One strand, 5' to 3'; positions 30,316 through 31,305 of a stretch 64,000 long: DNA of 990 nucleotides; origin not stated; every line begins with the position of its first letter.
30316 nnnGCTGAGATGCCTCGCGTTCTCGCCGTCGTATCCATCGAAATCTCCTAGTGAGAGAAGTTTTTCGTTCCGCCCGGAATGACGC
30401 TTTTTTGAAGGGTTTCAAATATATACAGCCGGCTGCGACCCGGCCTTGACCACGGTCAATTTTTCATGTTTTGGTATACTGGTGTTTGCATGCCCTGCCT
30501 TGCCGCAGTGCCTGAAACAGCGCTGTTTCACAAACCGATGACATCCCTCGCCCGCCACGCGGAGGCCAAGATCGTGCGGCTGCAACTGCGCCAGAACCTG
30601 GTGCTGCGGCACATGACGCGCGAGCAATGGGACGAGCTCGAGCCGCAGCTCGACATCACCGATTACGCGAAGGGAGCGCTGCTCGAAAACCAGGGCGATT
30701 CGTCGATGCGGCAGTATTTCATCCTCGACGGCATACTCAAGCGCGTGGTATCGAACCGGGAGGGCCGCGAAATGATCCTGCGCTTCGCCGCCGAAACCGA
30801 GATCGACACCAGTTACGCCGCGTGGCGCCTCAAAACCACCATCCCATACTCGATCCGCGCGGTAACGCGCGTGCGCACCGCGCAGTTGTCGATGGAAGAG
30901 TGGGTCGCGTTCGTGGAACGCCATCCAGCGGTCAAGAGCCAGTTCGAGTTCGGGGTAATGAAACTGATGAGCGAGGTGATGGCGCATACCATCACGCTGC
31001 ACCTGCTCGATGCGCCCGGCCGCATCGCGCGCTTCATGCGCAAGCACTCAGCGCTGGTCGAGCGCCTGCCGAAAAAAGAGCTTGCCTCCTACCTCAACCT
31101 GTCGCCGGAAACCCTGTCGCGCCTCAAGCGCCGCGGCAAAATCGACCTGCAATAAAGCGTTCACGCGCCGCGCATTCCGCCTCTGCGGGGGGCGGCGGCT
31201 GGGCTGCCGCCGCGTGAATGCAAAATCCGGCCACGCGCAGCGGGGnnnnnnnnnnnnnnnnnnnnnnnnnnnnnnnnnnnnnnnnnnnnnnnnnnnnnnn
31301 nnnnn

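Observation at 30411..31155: Crp/Fnr regulator with an FNR-type recognition helix, facing a perfect TTGAC-N4-GTCAA box at class II distance from the oxc promoter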

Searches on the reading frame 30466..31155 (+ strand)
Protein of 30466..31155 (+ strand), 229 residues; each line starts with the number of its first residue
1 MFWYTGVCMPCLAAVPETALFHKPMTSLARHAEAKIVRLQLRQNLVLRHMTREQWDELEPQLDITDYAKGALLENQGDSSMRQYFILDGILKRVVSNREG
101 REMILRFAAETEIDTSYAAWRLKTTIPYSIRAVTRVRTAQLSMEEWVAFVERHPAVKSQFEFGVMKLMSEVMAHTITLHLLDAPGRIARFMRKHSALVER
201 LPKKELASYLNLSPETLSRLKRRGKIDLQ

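Call 3: search_protein_families(library=pfam, proteins=[window:30466-31155:+])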
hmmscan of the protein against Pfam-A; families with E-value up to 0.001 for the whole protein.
window:30466-31155:+ (229 aa): 2 families
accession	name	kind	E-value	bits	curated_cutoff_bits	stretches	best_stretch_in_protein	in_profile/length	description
PF00027.35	cNMP_binding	-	2e-07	31.3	27.5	1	66-153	3-89/89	Cyclic nucleotide-binding domain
PF13545.12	HTH_Crp_2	-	0.00091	19.6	27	0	186-220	2-42/70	Crp-like helix-turn-helix domain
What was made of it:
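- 30538..31155 (+): Crp/Fnr-family regulator, 205 aa: beta-roll sensor domain, long dimerisation helix, HTH with recognition helix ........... It has no Cys. The protein ends 7 residues after the recognition helix. Pfam cNMP_binding 31.3 bits (call 3).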

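Call 4: search_protein_families(library=ncbifam, proteins=[window:30466-31155:+])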
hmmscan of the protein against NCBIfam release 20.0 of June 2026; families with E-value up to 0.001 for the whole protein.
window:30466-31155:+ (229 aa): 2 families
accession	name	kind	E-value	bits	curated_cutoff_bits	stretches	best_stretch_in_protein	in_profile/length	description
NF008732.0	PRK11753.1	equivalog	3.4e-08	33.2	266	1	52-192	13-153/214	cAMP-activated global transcriptional regulator CRP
NF041163.2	encap_f2b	equivalog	2e-07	30.5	400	1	29-161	61-194/450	family 2B encapsulin nanocompartment shell protein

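Call 15: find_homologous_proteins(query=window:30538-31152:+)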
Query seq(205 aa) (205 aa): 8000 proteins with E <= 0.001 among 8000 candidates; the best 120 are listed.
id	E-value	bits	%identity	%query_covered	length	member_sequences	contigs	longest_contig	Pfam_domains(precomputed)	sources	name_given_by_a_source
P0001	6.0e-127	439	100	100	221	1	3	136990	PF00027.36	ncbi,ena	-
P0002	6.9e-120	416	94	100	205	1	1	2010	PF00027.36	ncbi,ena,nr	ncbi:MAG: Crp/Fnr family transcriptional regulator [Sulfuricaulis sp.]|nr:Crp/Fnr family transcripti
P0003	1.9e-119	414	94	100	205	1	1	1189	PF00027.36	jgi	jgi:CRP-like cAMP-binding protein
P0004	4.1e-118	410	93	100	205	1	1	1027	PF00027.36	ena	-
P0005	3.0e-117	407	94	99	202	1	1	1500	PF00027.36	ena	-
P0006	9.9e-117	405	92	100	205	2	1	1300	PF00027.36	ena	-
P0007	1.4e-116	405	91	100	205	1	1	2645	PF00027.36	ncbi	-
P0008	1.4e-116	405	91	100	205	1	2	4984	PF00027.36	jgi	-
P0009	1.5e-116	405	92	100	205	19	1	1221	PF00027.36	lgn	-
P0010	1.9e-116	404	92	100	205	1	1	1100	PF00027.36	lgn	-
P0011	2.7e-116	404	92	100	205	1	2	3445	PF00027.36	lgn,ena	-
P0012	8.3e-116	402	91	100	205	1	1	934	PF00027.36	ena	-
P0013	8.7e-116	402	92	100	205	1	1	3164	PF00027.36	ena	-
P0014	8.9e-116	402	92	100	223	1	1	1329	-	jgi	jgi:CRP-like cAMP-binding protein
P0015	1.1e-115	402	91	100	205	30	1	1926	PF00027.36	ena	-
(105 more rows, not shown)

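Call 16: find_related_loci(query=window:30538-31152:+, collection=genome_contigs, flank=10000)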
Query seq(205 aa) (205 aa) in genome_contigs; peptide patterns used: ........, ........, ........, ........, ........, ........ (x = any residue, [..] = any of these).
414 stretches matched a pattern; 262 encode a relative of the query (tblastn E <= 1e-3); the best 80 are kept; 80 distinct loci.
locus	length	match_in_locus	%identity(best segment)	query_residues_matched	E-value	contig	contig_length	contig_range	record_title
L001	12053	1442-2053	91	1-204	1e-123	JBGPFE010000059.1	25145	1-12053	MAG: Gammaproteobacteria bacterium isolate OBJ_0618_7090110_74 k141_8055184_length_25145_cov_76.8186, whole genome shotg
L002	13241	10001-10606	88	1-202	4e-119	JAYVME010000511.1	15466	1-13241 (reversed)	MAG: Betaproteobacteria bacterium isolate GL58_Down_metabat_138_sub GL58_Down_metabat_138_sub_510, whole genome shotgun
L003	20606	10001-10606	87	1-202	3e-118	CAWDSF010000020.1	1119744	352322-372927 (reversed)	MAG: uncultured beta proteobacterium isolate MFD00392.bin.2.342 genome assembly, contig: contig_6802, whole genome shotg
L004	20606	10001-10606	87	1-202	1e-117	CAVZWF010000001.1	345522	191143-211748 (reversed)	MAG: uncultured beta proteobacterium isolate MFD02134.bin.3.220 genome assembly, contig: contig_17633, whole genome shot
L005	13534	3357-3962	85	1-202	1e-116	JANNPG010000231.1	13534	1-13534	MAG: Betaproteobacteria bacterium isolate SOY_34_metabat_162 SOY_34_k141_2451605, whole genome shotgun sequence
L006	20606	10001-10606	86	1-202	4e-116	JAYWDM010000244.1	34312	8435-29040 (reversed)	MAG: Betaproteobacteria bacterium isolate GL95_UP_metabat_55_sub GL95_UP_metabat_55_sub_243, whole genome shotgun sequen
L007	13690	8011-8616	86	1-202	4e-117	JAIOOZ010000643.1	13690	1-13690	MAG: Betaproteobacteria bacterium isolate LakeFargette_0920_ALND_MAG_62_19 LacPavin_0920_ALND_scaffold_241245, whole gen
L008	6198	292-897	86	1-202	2e-115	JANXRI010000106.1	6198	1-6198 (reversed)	MAG: Betaproteobacteria bacterium isolate 336R_metabat_149_sub 336R_k141_2479903, whole genome shotgun sequence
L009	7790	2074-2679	85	1-202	3e-115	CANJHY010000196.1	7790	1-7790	MAG: Betaproteobacteria bacterium isolate RH-20apr16-99 genome assembly, contig: RH-20APR16-C22955, whole genome shotgun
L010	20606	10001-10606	86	1-202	7e-115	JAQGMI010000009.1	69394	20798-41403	MAG: Betaproteobacteria bacterium isolate RYN_557 scaffold_398468, whole genome shotgun sequence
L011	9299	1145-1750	85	1-202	8e-114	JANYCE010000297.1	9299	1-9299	MAG: Betaproteobacteria bacterium isolate 336R_metabinner_123_sub 336R_k141_1640842, whole genome shotgun sequence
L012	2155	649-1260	82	1-204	6e-120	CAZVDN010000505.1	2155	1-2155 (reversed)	MAG TPA_asm: uncultured Streptomyces sp. isolate binchicken_co298_74 genome assembly, contig: NODE_117550_length_2155_co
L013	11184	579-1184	85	1-202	2e-113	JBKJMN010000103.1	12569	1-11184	MAG: Burkholderiales bacterium isolate ant_bin.330 k117_4949947, whole genome shotgun sequence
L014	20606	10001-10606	83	1-202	7e-112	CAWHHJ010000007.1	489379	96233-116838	MAG: uncultured beta proteobacterium isolate MFD00392.bin.2.275 genome assembly, contig: contig_26545, whole genome shot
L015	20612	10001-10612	80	1-204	8e-111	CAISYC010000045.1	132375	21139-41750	MAG: uncultured beta proteobacterium isolate MJ-time_bin-8966 genome assembly, contig: bin-8966:45/74, whole genome shot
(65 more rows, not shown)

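Call 31: search_solved_structures(query=window:30538-31152:+, max_evalue=1, show_alignments=3)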
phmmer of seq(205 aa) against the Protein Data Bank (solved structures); distinct sequences matched with E-value up to 1: 37.
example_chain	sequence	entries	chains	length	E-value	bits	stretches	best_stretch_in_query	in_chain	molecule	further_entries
3dn7_A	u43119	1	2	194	1.4e-09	41.3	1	45-199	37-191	Cyclic nucleotide binding regulatory protein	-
4i02_A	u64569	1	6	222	2.2e-05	27.6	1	40-167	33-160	Catabolite gene activator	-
1hw5_A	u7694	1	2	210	2.6e-05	27.3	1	41-167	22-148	CATABOLITE GENE ACTIVATOR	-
4bh9_A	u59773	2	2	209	3.3e-05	27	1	41-167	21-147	cAMP-activated global transcriptional regulator CRP | CAMP RECEPTOR PROTEIN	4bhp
1o3q_A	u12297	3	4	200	6.6e-05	26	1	42-167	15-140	CATABOLITE GENE ACTIVATOR PROTEIN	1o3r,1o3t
1cgp_A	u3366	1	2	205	6.7e-05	26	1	41-167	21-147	PROTEIN (CATABOLITE GENE ACTIVATOR PROTEIN (CAP))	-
1i5z_A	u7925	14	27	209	7.1e-05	25.9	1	41-167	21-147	CATABOLITE GENE ACTIVATOR PROTEIN | CATABOLITE GENE ACTIVATOR PROTEIN (CAP) | PROTEIN (CATABOLITE GENE ACTIVATOR PROTEIN (CAP))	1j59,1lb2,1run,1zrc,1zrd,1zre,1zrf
1i6x_A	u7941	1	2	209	7.1e-05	25.9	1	41-167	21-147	CATABOLITE GENE ACTIVATOR PROTEIN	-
1g6n_A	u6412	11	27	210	7.1e-05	25.9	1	41-167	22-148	CATABOLITE GENE ACTIVATOR PROTEIN | PROTEIN (CATABOLITE GENE ACTIVATOR PROTEIN) | Catabolite gene activator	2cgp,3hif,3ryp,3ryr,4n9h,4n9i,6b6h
4hzf_A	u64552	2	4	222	8.1e-05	25.7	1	40-167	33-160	Catabolite gene activator | cAMP-activated global transcriptional regulator CRP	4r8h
1o3s_A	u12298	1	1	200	8.3e-05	25.7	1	41-167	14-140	CATABOLITE GENE ACTIVATOR PROTEIN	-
4i0b_A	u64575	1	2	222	8.3e-05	25.7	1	40-167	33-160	Catabolite gene activator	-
4i0a_A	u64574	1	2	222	9.7e-05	25.5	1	40-167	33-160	Catabolite gene activator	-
1ruo_A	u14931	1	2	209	0.0001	25.4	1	41-167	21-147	PROTEIN (CATABOLITE GENE ACTIVATOR PROTEIN (CAP))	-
4i09_A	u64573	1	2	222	0.00011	25.3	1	40-167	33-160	Catabolite gene activator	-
3dkw_A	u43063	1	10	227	0.00014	24.9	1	20-199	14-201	DNR protein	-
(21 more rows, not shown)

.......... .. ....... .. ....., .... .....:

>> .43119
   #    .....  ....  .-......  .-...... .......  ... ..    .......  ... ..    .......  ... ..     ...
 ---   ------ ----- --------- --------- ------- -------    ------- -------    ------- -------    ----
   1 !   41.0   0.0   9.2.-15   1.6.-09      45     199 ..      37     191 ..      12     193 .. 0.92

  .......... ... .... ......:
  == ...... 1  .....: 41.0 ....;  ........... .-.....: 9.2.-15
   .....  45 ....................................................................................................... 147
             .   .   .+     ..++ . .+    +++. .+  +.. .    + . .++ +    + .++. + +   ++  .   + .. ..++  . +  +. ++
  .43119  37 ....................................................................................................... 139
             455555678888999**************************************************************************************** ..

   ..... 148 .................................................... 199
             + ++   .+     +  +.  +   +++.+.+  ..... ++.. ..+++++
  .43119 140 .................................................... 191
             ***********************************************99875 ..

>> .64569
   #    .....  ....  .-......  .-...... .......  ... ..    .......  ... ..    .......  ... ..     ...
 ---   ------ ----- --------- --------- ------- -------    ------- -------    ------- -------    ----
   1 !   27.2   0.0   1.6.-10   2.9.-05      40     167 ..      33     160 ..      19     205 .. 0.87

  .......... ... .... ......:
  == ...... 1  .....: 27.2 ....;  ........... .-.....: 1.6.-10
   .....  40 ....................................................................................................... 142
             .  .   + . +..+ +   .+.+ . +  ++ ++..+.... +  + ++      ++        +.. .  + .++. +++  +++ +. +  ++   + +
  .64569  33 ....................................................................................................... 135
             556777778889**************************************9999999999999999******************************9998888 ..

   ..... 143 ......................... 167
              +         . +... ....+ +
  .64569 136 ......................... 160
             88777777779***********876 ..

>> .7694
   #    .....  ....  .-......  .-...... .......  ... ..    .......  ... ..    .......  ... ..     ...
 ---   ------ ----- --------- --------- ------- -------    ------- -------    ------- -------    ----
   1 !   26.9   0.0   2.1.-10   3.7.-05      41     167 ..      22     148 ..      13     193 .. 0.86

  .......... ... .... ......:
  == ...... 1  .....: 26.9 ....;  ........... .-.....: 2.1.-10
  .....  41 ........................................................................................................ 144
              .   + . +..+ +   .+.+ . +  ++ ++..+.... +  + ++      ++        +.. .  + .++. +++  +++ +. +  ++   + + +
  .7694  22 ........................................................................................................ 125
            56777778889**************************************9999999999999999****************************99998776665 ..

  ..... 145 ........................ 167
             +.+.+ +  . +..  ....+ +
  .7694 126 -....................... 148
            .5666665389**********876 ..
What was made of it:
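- On CRP (cAMP receptor): The aligned residues are T, S, I and P (Y and S if shifted by one) (call 31).
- Closest known: FixK2 / Dnr / NnrR-type regulators. Same: P. aeruginosa DNR is a weak sequence hit (3dkw, E 1.4e-4, call 31).
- Closest known: CRP / GlxR / Mtb CRP. Different: The cAMP phosphate-binding-cassette residues are missing (call 31).
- Closest known: PDB 3DN7, 'cyclic nucleotide binding regulatory protein' from structural genomics. Same: Closest solved sequence relative (E 1.4e-9, call 31).
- The residues equivalent to CRP G71, E72, R82 and S83 are T, S, I/Y and P/S (call 31).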

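Call 37: search_protein_representatives(protein=window:30538-31152:+)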
Query: 205 residues. Proteins with E-value up to 0.001 (for the whole library): 1824; up to 1e-10: 169; up to 1e-30: 47. The best 150 are listed.
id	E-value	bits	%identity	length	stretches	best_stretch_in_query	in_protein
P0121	3.0e-71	255.3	75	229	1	1-161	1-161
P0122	1.0e-68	247.0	88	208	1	70-201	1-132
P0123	8.3e-62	224.5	69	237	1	27-179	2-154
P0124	9.7e-56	204.8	46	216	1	2-201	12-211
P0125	8.1e-53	195.3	59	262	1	1-153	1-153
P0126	1.6e-52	194.3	64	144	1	1-144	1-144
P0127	1.9e-52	194.0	74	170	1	80-200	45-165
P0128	7.1e-49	182.4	69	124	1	79-202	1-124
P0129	6.9e-47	175.9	76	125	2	140-202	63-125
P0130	1.1e-46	175.3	64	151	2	136-200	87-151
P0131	1.2e-46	175.1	73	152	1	41-152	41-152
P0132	1.4e-46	174.9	50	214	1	17-197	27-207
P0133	2.5e-45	170.8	74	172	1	52-160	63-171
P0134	2.0e-44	167.9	40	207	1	8-199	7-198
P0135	1.5e-43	165.0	72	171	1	79-187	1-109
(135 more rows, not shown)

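Call 46: find_homologous_proteins(query=P0132)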
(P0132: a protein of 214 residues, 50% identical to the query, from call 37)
Query P0132 (214 aa): 78 proteins with E <= 0.001 among 239 candidates.
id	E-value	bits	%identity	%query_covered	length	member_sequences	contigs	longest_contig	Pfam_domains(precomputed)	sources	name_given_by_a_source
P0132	1.4e-140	484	100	100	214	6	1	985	PF13545.13,PF00027.36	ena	-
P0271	1.8e-86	307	66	98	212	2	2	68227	PF00027.36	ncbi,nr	ncbi:MAG: Crp/Fnr family transcriptional regulator [Betaproteobacteria bacterium]|nr:Crp/Fnr family 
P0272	9.5e-83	295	64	98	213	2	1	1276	PF00027.36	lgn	-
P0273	3.7e-82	293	64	98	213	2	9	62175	PF00027.36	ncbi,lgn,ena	-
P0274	3.9e-82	293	63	98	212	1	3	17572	PF00027.36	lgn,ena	-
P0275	1.7e-80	288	64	93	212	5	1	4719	PF00027.36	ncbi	-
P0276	1.3e-79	285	64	95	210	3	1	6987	PF00027.36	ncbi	-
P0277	1.5e-74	268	64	93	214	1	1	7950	PF00027.36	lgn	-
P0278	1.3e-60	223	54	93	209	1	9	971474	PF00027.36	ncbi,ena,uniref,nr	ncbi:Crp/Fnr family transcriptional regulator [Ferrovum sp. PN-J185]|uniref:Crp/Fnr family transcrip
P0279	4.6e-60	221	55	93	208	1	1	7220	PF13545.13,PF00027.36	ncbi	-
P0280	2.4e-59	219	56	93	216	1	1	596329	PF00027.36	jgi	jgi:CRP-like cAMP-binding protein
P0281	4.8e-59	218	54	92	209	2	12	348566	PF00027.36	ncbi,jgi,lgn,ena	jgi:CRP-like cAMP-binding protein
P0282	1.3e-58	216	52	94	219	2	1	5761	PF00027.36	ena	-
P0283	1.4e-58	216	54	93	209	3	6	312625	PF00027.36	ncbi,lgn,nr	ncbi:MAG TPA: Crp/Fnr family transcriptional regulator [Ferrovaceae bacterium]|nr:Crp/Fnr family tra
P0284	2.9e-57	212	52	93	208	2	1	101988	PF00027.36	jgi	-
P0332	4.7e-43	165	45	92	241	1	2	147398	PF00027.36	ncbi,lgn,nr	ncbi:MAG: Crp/Fnr family transcriptional regulator [Alphaproteobacteria bacterium]|nr:Crp/Fnr family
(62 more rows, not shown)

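Call 47: find_encoding_contigs(protein=P0278, flank=8000, max_places=2)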
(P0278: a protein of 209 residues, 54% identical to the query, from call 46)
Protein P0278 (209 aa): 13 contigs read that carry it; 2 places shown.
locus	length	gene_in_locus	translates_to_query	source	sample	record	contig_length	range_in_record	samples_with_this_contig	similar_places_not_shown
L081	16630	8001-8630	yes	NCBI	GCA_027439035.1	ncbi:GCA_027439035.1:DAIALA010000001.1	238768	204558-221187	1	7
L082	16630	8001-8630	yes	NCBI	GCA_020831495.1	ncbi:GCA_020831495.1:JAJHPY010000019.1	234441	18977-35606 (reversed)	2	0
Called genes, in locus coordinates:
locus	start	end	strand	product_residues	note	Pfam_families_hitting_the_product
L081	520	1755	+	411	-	PF00696:AA_kinase, PF01842:ACT (weak), PF13840:ACT_7, PF22468:ACT_9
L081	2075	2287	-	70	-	-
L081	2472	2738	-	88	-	-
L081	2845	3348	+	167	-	PF13463:HTH_27 (faint), PF12802:MarR_2, PF01047:MarR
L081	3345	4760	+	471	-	PF02321:OEP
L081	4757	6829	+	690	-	PF04632:FUSC, PF06081:ArAE_1 (weak), PF13515:FUSC_2, PF11744:ALMT (weak)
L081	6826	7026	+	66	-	PF07869:DUF1656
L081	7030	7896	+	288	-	PF25917:BSH_RND, PF25973:BSH_CzcB, PF25878:HH_AAEA_pHBA (weak), PF25963:Beta-barrel_AAEA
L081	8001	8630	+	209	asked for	PF00027:cNMP_binding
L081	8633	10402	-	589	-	PF02776:TPP_enzyme_N, PF00205:TPP_enzyme_M, PF02775:TPP_enzyme_C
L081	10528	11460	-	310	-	PF00551:Formyl_trans_N, PF02911:Formyl_trans_C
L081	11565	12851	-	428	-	PF07690:MFS_1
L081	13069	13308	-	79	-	PF11390:FdsD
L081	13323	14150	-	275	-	PF02634:FdhD-NarQ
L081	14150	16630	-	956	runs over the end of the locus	PF13510:Fer2_4, PF10588:NADH-G_4Fe-4S_3, PF12838:Fer4_7, PF13237:Fer4_10 (weak), PF14697:Fer4_21 (weak), PF04879:Molybdop_Fe4S4, PF00384:Molybdopterin, PF01568:Molydop_binding, +2 more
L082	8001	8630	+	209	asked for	PF00027:cNMP_binding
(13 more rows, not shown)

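Call 48: find_encoding_contigs(protein=P0271, flank=8000, max_places=2)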
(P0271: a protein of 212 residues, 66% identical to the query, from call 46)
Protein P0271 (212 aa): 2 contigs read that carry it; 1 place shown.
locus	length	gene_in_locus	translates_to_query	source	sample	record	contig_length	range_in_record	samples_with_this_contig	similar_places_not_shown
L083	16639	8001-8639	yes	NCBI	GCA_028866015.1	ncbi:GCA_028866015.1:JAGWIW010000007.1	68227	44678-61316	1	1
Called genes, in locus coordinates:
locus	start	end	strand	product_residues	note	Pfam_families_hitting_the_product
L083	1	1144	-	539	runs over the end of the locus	PF13231:PMT_2, PF18583:Arnt_C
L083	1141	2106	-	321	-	PF01134:GIDA (faint), PF03486:HI0933_like (faint), PF07992:Pyr_redox_2, PF13738:Pyr_redox_3, PF00070:Pyr_redox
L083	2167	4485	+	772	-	PF13491:FtsK_4TM, PF17854:FtsK_alpha, PF01580:FtsK_SpoIIIE, PF09397:FtsK_gamma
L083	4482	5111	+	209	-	PF09865:DUF2092 (faint), PF03548:LolA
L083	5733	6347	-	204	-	PF01209:Ubie_methyltran, PF05401:NodS, PF13489:Methyltransf_23 (weak), PF13847:Methyltransf_31, PF08241:Methyltransf_11, PF08242:Methyltransf_12, PF13649:Methyltransf_25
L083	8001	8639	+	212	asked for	PF00027:cNMP_binding (weak)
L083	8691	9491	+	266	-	PF03988:DUF347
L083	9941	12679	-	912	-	PF04879:Molybdop_Fe4S4, PF00384:Molybdopterin, PF01568:Molydop_binding, PF04324:Fer2_BFD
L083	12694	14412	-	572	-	PF00481:PP2C, PF13672:PP2C_2, PF07228:SpoIIE, PF01636:APH (faint), PF07714:PK_Tyr_Ser-Thr, PF00069:Pkinase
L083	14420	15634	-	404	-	PF07690:MFS_1, PF13347:MFS_2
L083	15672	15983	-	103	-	PF00355:Rieske, PF13806:Rieske_2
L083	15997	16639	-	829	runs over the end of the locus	PF01266:DAO (faint), PF07992:Pyr_redox_2, PF13454:NAD_binding_9 (faint), PF00070:Pyr_redox, PF18267:Rubredoxin_C, PF04324:Fer2_BFD, PF03460:NIR_SIR_ferr, PF01077:NIR_SIR, +1 more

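Call 49: find_encoding_contigs(protein=P0332, flank=8000, max_places=2)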
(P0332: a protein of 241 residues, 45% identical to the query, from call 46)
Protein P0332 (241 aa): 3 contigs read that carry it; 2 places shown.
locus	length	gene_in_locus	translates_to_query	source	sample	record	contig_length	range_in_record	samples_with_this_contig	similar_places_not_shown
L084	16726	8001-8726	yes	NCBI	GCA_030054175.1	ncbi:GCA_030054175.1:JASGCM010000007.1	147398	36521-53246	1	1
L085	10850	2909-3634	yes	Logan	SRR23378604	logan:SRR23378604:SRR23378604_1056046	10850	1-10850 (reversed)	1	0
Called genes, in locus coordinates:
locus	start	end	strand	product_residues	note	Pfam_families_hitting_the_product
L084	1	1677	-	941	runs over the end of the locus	PF13510:Fer2_4, PF13237:Fer4_10 (weak), PF14697:Fer4_21 (weak), PF22117:Fer4_Nqo3 (weak), PF12838:Fer4_7 (weak), PF04879:Molybdop_Fe4S4, PF00384:Molybdopterin, PF01568:Molydop_binding, +4 more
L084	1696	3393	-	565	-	PF01257:2Fe-2S_thioredx, PF01512:Complex1_51K, PF10589:NADH_4Fe-4S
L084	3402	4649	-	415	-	PF02515:CoA_transf_3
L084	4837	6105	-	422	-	PF02515:CoA_transf_3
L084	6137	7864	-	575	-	PF02776:TPP_enzyme_N, PF00205:TPP_enzyme_M, PF02775:TPP_enzyme_C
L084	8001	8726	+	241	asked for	PF00027:cNMP_binding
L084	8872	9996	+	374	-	PF25919:BSH_CusB (faint), PF25917:BSH_RND, PF25973:BSH_CzcB (faint), PF25944:Beta-barrel_RND, PF25967:RND-MFP_C, PF25989:YknX_C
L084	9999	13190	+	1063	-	PF00873:ACR_tran, PF03176:MMPL (weak)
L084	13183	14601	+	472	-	PF02321:OEP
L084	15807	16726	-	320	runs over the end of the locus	PF00294:PfkB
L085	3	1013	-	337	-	?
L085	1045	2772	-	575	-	PF02776:TPP_enzyme_N, PF00205:TPP_enzyme_M, PF02775:TPP_enzyme_C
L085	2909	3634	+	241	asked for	PF00027:cNMP_binding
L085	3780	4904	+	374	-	PF25919:BSH_CusB (faint), PF25917:BSH_RND, PF25973:BSH_CzcB (faint), PF25944:Beta-barrel_RND, PF25967:RND-MFP_C, PF25989:YknX_C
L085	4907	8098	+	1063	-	PF00873:ACR_tran, PF03176:MMPL (weak)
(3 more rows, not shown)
